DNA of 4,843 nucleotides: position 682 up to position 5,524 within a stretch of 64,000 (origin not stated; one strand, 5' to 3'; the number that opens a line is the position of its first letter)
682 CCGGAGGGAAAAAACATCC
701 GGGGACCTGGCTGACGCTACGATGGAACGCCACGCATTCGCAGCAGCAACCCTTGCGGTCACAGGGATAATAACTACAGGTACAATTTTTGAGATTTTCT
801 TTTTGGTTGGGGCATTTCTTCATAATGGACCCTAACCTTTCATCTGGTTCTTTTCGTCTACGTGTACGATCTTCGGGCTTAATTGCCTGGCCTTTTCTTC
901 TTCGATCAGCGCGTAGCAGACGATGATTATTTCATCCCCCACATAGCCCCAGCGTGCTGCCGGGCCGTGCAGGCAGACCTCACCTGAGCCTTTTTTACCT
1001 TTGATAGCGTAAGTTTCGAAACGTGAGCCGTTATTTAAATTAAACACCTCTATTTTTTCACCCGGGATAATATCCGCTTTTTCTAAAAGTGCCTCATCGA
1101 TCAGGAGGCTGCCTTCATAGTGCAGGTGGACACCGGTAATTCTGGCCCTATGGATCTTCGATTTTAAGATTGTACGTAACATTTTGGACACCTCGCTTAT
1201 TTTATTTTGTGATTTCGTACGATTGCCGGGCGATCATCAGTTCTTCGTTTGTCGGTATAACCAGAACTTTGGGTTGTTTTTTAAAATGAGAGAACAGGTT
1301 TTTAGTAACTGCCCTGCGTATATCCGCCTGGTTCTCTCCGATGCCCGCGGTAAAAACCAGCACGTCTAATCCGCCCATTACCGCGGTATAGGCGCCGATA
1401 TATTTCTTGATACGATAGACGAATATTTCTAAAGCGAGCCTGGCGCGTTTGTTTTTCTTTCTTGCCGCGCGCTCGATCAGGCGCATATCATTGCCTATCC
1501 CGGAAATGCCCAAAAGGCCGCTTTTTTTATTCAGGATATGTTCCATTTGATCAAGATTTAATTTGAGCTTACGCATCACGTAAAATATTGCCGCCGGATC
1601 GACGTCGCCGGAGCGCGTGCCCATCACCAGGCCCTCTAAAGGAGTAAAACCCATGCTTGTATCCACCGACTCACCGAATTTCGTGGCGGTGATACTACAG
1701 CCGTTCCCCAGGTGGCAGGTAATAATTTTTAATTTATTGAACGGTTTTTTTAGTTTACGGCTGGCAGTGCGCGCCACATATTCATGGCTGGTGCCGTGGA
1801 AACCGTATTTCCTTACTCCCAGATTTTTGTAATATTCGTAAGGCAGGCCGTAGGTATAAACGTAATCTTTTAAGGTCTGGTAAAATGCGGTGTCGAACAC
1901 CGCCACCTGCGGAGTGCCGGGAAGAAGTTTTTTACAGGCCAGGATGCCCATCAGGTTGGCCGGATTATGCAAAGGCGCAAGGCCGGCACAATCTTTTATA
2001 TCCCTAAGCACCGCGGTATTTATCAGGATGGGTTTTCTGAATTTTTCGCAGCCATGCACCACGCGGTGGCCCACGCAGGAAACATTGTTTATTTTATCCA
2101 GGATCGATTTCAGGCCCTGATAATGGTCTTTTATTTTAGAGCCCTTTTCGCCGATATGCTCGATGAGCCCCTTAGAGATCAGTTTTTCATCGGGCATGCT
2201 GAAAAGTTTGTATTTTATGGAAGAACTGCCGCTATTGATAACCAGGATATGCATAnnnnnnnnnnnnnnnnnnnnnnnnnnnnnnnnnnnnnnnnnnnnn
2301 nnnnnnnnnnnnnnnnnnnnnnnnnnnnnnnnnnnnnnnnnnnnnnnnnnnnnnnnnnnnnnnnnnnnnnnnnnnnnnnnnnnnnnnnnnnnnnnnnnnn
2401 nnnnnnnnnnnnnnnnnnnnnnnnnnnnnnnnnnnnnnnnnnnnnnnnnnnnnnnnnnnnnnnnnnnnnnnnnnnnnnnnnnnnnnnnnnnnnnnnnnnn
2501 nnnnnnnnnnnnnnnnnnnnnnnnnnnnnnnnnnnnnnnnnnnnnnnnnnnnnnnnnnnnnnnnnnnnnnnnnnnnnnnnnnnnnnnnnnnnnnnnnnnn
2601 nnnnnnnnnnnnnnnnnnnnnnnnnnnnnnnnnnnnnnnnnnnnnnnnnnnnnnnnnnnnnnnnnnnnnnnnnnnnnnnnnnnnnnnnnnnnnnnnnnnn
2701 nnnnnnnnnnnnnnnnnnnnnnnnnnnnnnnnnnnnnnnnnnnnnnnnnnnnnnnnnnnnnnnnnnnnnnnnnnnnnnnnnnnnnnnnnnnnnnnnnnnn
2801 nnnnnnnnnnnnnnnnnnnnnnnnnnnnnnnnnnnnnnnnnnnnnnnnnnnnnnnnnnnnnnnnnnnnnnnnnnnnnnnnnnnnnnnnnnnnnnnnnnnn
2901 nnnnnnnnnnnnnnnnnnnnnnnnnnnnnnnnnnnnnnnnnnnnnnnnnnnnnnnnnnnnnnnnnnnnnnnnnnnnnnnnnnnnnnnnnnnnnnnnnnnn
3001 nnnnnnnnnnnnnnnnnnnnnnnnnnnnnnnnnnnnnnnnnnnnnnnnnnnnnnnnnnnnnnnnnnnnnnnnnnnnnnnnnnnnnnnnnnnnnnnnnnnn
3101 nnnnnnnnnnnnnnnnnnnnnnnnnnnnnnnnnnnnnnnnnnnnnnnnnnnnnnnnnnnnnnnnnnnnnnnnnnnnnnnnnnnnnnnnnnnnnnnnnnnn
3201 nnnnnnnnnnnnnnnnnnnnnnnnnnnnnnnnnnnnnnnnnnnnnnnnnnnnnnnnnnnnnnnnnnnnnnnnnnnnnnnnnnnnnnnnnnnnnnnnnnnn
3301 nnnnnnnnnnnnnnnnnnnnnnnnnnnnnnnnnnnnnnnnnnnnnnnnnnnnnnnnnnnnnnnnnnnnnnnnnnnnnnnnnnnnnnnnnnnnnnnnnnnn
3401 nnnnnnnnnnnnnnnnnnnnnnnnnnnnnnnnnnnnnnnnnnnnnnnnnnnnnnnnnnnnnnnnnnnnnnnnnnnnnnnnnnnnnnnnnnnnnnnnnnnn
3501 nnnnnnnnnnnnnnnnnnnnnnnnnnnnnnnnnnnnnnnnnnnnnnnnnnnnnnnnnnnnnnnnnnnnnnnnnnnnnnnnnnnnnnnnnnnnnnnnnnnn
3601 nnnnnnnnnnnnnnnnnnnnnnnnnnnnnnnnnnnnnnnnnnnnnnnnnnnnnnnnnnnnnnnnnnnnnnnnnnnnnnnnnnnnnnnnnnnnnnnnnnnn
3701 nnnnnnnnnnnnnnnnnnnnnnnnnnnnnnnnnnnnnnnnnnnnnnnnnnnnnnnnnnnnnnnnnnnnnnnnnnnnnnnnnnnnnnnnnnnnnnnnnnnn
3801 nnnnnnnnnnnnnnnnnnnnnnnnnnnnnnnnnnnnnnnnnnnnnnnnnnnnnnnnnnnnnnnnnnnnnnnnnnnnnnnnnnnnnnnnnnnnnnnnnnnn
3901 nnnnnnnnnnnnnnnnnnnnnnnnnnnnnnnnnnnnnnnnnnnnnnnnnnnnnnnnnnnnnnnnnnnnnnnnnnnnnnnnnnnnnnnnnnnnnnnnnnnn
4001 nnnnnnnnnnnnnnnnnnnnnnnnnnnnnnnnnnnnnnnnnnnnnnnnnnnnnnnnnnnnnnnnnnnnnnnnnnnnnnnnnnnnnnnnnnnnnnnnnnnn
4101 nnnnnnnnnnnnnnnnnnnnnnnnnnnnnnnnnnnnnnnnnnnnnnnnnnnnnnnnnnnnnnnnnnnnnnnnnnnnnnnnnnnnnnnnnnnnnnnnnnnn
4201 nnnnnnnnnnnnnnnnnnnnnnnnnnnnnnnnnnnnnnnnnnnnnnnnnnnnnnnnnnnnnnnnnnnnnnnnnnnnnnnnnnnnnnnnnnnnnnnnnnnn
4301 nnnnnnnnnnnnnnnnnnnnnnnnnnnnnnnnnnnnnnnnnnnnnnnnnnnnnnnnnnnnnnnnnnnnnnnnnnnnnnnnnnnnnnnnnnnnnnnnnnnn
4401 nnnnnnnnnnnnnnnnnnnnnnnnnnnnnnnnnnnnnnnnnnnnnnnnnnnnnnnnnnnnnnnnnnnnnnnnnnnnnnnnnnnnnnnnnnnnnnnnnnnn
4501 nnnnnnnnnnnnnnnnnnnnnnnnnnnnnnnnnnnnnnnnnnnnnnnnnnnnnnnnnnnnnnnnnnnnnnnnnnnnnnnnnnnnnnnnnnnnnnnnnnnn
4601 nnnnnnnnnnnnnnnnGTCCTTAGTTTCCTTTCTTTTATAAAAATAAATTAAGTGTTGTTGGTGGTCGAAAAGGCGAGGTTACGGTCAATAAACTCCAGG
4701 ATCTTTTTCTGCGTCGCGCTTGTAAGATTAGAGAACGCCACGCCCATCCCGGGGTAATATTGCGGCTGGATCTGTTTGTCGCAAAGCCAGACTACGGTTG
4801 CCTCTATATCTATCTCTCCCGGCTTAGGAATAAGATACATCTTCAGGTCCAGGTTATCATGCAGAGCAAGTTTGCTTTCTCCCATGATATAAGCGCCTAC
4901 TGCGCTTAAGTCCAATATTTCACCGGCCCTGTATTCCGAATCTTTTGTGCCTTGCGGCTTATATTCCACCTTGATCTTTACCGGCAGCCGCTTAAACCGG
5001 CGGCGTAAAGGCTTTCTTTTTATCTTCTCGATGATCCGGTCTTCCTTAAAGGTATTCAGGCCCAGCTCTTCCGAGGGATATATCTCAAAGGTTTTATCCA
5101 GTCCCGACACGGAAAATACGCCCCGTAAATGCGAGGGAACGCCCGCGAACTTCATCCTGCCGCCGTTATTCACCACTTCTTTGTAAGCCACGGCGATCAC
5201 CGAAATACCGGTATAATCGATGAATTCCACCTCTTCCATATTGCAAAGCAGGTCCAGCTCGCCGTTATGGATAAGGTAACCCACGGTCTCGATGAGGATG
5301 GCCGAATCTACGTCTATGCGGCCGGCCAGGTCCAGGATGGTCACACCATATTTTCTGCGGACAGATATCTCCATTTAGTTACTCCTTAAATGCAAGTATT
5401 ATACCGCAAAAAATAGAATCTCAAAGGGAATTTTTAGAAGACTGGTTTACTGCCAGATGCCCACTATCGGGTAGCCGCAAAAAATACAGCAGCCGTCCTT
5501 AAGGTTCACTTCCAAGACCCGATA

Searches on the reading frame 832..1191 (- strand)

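Call 72: search_protein_families(library=pfam, proteins=[window:832-1191:-], max_evalue=0.00001)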
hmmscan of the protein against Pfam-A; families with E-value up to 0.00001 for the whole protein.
window:832-1191:- (119 aa): 1 family
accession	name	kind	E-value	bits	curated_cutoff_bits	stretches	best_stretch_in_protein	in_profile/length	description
PF02261.22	Asp_decarbox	-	3e-46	156.5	25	1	4-117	1-114/115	Aspartate decarboxylase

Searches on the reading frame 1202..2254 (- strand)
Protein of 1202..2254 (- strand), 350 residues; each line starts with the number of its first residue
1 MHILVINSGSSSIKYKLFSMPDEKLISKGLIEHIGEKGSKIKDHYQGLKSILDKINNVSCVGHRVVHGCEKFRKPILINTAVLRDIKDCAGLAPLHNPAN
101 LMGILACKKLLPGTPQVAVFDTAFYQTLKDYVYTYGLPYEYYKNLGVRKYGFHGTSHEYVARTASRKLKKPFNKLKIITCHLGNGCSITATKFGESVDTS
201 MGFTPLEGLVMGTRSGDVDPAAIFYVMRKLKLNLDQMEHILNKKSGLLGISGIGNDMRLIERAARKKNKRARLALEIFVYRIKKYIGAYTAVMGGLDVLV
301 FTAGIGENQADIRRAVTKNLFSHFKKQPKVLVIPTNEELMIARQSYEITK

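Call 39: search_protein_families(library=pfam, proteins=[window:1202-2254:-], max_evalue=0.00001)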
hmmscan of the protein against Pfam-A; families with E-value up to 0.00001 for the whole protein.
window:1202-2254:- (350 aa): 1 family
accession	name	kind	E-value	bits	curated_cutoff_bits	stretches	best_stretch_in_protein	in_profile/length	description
PF00871.23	Acetate_kinase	-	2.3e-128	428.6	22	1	3-320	2-347/392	Acetokinase family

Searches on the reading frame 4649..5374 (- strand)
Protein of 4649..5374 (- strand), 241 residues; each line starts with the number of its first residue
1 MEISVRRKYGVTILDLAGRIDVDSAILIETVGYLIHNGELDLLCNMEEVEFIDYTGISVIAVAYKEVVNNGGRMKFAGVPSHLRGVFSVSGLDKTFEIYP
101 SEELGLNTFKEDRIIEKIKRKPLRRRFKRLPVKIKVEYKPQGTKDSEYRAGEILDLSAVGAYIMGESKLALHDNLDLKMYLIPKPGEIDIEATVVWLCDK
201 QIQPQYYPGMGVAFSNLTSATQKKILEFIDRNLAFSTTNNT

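Call 39: search_protein_families(library=pfam, proteins=[window:4649-5374:-], max_evalue=0.00001)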
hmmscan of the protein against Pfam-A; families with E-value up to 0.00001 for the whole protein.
window:4649-5374:- (241 aa): 3 families
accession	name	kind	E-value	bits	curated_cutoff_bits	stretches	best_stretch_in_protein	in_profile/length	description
PF07238.19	PilZ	-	4.6e-14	53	22.5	1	124-230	2-101/102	PilZ domain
PF01740.26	STAS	-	1e-12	48.1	22.6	1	3-103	2-104/106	STAS domain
PF13466.11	STAS_2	-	1.3e-07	32.1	29.2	1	14-93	1-80/80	STAS domain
